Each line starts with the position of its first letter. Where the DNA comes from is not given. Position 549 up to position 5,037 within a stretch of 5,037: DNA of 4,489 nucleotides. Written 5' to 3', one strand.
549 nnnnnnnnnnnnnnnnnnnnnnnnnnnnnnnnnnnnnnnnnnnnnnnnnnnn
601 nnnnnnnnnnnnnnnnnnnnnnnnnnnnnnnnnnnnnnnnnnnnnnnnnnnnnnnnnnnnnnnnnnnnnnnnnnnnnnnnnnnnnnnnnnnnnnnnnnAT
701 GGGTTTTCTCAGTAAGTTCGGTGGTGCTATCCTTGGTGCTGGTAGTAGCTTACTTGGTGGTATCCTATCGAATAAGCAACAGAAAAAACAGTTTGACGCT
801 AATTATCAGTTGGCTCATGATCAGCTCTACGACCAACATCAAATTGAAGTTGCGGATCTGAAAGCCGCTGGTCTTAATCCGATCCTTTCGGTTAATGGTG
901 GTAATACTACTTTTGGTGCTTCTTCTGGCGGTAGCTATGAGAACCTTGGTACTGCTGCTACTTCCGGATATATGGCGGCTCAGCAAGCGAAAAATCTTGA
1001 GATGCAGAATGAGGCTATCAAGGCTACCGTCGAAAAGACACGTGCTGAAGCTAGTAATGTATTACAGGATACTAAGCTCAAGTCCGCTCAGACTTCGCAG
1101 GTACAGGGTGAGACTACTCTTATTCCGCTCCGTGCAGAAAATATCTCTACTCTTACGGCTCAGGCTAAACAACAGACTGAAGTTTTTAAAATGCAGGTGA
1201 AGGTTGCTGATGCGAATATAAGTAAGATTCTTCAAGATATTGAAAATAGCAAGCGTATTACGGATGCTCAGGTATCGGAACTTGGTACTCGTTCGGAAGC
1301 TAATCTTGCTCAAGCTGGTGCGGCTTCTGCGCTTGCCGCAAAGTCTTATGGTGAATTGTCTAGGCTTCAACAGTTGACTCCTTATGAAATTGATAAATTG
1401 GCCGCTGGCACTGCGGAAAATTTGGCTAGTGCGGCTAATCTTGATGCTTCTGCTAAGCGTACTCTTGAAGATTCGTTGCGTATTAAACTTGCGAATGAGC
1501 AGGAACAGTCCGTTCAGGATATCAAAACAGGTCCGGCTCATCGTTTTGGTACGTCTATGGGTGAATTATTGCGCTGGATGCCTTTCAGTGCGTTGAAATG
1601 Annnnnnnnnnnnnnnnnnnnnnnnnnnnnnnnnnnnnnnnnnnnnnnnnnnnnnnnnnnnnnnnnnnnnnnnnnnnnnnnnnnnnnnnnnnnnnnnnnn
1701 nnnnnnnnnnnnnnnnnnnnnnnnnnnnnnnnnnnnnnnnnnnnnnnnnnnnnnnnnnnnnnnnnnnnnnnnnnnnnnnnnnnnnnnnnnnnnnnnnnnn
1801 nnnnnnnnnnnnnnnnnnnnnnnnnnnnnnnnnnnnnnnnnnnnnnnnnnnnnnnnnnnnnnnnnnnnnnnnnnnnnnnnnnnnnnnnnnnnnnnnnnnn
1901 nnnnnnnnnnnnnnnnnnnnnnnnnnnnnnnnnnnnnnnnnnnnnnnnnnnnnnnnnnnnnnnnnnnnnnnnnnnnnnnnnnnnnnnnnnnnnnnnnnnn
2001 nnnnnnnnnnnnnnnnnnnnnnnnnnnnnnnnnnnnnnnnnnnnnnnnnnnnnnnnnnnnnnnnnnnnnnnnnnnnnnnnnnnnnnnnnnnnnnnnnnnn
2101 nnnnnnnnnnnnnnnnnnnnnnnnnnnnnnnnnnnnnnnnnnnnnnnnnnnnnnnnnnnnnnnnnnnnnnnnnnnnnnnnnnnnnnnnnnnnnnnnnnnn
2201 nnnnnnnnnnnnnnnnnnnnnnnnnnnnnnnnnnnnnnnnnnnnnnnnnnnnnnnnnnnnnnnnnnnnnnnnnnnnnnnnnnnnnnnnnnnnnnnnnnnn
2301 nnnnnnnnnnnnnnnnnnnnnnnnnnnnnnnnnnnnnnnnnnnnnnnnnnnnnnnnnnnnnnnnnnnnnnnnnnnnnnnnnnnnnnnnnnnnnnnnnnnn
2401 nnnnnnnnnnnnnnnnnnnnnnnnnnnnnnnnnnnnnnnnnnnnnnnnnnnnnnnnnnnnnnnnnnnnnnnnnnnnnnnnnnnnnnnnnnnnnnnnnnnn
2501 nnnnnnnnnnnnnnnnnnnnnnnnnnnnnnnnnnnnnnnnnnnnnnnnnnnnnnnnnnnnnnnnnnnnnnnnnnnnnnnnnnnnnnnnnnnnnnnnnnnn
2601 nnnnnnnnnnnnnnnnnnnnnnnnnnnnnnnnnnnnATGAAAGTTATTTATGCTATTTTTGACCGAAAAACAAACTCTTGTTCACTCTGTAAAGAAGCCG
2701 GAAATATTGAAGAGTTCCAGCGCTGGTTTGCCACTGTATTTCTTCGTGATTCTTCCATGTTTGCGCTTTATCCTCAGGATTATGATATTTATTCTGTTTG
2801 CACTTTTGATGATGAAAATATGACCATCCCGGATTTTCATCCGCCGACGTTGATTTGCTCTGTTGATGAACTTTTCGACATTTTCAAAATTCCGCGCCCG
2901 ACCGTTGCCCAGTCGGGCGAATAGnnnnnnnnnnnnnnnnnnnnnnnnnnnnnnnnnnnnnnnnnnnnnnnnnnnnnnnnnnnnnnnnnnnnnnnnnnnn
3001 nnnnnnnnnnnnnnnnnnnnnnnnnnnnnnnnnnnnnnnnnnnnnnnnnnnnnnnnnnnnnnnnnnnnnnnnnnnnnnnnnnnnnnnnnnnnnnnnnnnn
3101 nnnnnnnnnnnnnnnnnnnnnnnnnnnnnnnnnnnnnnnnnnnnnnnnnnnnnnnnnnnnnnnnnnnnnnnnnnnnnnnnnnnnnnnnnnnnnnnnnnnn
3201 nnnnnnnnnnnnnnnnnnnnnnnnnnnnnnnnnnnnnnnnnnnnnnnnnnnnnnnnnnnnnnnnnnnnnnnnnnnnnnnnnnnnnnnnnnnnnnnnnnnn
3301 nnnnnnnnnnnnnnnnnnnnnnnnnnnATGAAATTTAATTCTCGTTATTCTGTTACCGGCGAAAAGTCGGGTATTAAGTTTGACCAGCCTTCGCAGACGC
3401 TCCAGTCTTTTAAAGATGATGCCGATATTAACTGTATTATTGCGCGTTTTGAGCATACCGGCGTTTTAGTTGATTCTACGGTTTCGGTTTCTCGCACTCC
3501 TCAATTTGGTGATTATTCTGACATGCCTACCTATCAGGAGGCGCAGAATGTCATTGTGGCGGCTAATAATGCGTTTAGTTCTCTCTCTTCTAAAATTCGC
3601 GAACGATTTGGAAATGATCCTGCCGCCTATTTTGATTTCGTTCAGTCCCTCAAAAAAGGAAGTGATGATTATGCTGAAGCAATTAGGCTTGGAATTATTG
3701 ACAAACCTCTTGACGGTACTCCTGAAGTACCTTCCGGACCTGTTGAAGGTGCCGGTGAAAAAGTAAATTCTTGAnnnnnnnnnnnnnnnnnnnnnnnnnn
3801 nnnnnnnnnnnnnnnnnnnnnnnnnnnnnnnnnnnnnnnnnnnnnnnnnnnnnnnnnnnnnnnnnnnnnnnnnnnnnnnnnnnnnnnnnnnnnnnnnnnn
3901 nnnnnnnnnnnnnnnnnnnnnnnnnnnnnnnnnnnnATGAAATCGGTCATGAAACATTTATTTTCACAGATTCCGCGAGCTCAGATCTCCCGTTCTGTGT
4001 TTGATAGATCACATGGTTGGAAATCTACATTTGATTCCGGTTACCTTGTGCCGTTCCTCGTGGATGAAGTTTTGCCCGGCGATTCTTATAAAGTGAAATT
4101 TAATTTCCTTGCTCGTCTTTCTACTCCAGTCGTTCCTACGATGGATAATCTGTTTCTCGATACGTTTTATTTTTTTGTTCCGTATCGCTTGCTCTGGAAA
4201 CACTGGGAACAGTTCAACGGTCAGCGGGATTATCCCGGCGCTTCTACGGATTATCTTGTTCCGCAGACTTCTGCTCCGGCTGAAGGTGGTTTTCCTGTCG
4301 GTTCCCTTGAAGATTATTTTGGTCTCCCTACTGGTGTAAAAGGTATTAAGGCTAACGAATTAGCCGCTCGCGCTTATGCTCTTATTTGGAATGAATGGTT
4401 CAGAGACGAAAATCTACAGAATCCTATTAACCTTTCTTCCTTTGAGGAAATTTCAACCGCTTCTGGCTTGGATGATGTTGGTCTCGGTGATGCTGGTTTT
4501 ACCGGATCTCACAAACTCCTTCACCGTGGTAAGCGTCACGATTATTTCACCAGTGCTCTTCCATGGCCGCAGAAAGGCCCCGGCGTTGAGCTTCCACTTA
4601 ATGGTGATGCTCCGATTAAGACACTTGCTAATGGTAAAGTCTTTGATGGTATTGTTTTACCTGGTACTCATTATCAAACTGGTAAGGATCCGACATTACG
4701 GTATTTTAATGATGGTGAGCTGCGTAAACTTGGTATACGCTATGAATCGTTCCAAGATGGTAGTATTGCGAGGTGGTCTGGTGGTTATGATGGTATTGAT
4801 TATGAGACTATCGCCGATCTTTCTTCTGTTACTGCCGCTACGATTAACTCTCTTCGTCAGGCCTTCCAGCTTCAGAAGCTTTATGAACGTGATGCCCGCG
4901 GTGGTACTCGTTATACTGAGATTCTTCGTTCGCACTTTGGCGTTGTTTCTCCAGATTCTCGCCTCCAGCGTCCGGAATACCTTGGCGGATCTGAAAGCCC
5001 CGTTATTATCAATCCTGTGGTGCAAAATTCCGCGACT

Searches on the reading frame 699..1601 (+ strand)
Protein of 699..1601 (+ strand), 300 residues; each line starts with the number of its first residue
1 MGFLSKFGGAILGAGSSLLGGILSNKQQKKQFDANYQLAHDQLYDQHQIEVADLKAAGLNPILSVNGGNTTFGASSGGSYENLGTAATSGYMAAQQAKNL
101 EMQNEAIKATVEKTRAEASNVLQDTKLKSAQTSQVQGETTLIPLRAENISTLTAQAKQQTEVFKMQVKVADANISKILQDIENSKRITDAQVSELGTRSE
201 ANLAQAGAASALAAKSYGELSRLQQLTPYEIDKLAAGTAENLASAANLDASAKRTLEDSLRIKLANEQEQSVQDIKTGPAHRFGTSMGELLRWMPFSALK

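Call 10: search_protein_families(library=phrogs, proteins=[window:699-1601:+], max_evalue=0.01)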
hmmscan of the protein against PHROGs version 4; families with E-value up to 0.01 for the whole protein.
window:699-1601:+ (300 aa): 13 families
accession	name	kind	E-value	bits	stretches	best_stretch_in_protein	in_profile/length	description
phrog_8693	-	tail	2.2e-59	202.5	1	1-298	1-253/258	pilot protein for DNA ejection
phrog_22637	-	tail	8.7e-17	62.7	1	1-208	1-210/264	pilot protein for DNA ejection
phrog_11693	-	tail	6.7e-13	50.3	1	5-185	11-207/228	pilot protein for DNA ejection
phrog_20617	-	tail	1.2e-10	43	1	19-137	12-134/200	minor tail protein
phrog_27063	-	tail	1e-08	36.2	1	25-186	45-215/306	pilot protein for DNA ejection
phrog_25360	-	unknown function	1.9e-08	35.1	1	17-168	43-184/316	-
phrog_5158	-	unknown function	1.2e-06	29.4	1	46-210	89-277/322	-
phrog_21483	-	unknown function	1.4e-05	25.9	1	46-206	117-225/303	-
phrog_34374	-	tail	2.6e-05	24.6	1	31-94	178-244/310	pilot protein for DNA ejection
phrog_16516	-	tail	4.8e-05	24.4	1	16-125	25-142/186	minor tail protein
phrog_8689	-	tail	0.0008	20.2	1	9-219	17-238/327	pilot protein for DNA ejection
phrog_35928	-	tail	0.0021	18.8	1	46-100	88-133/172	pilot protein for DNA ejection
phrog_34605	-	tail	0.0071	17.1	1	9-127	10-124/254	minor tail protein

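Call 11: search_protein_families(library=pfam, proteins=[window:699-1601:+], max_evalue=0.01)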
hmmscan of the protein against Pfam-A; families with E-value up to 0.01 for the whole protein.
window:699-1601:+ (300 aa): 0 families

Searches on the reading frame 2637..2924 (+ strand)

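Call 10: search_protein_families(library=phrogs, proteins=[window:2637-2924:+], max_evalue=0.01)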
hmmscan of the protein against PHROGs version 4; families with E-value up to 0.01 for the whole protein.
window:2637-2924:+ (95 aa): 1 family
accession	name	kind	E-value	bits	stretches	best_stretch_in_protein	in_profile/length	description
phrog_1670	-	DNA, RNA and nucleotide metabolism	2.4e-16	60.4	1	1-84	2-85/96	DNA binding protein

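Call 11: search_protein_families(library=pfam, proteins=[window:2637-2924:+], max_evalue=0.01)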
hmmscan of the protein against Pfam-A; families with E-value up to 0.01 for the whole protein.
window:2637-2924:+ (95 aa): 1 family
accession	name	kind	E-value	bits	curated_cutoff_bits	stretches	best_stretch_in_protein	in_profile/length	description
PF20577.3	Phage_ORF5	-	4.1e-14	52.4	27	1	4-77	1-74/75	Phage ORF5 protein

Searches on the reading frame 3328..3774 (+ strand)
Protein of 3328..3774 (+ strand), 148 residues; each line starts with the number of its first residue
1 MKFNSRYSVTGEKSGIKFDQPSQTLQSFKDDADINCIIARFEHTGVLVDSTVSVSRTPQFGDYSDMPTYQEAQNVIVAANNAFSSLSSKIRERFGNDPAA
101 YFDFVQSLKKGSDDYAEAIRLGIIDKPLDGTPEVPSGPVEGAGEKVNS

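Call 10: search_protein_families(library=phrogs, proteins=[window:3328-3774:+], max_evalue=0.01)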
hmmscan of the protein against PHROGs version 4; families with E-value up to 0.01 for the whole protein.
window:3328-3774:+ (148 aa): 2 families
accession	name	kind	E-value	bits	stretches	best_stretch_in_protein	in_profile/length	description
phrog_1642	-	head and packaging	8e-35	121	1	1-141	4-136/152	virion structural protein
phrog_24439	-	head and packaging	0.0074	17.4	0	64-102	10-49/82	virion structural protein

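Call 11: search_protein_families(library=pfam, proteins=[window:3328-3774:+], max_evalue=0.01)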
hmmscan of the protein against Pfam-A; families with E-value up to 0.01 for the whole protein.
window:3328-3774:+ (148 aa): 1 family
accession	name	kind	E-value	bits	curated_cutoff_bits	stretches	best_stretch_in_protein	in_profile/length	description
PF09675.16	Chlamy_scaf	-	1.2e-29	103.5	25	1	7-121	3-113/134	Chlamydia-phage Chp2 scaffold (Chlamy_scaf)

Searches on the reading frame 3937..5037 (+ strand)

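Call 10: search_protein_families(library=phrogs, proteins=[window:3937-5037:+], max_evalue=0.01)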
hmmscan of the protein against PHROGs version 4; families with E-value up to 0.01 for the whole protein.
window:3937-5037:+ (367 aa): 1 family
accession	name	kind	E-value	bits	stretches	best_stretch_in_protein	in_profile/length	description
phrog_514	-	head and packaging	1e-125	421.4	1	1-367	6-336/531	major head protein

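Call 11: search_protein_families(library=pfam, proteins=[window:3937-5037:+], max_evalue=0.01)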
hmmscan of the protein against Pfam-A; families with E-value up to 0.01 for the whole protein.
window:3937-5037:+ (367 aa): 1 family
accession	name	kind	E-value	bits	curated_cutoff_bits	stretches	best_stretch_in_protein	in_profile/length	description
PF02305.22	Phage_F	-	6.5e-100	335.7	25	1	10-367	1-319/501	Capsid protein (F protein)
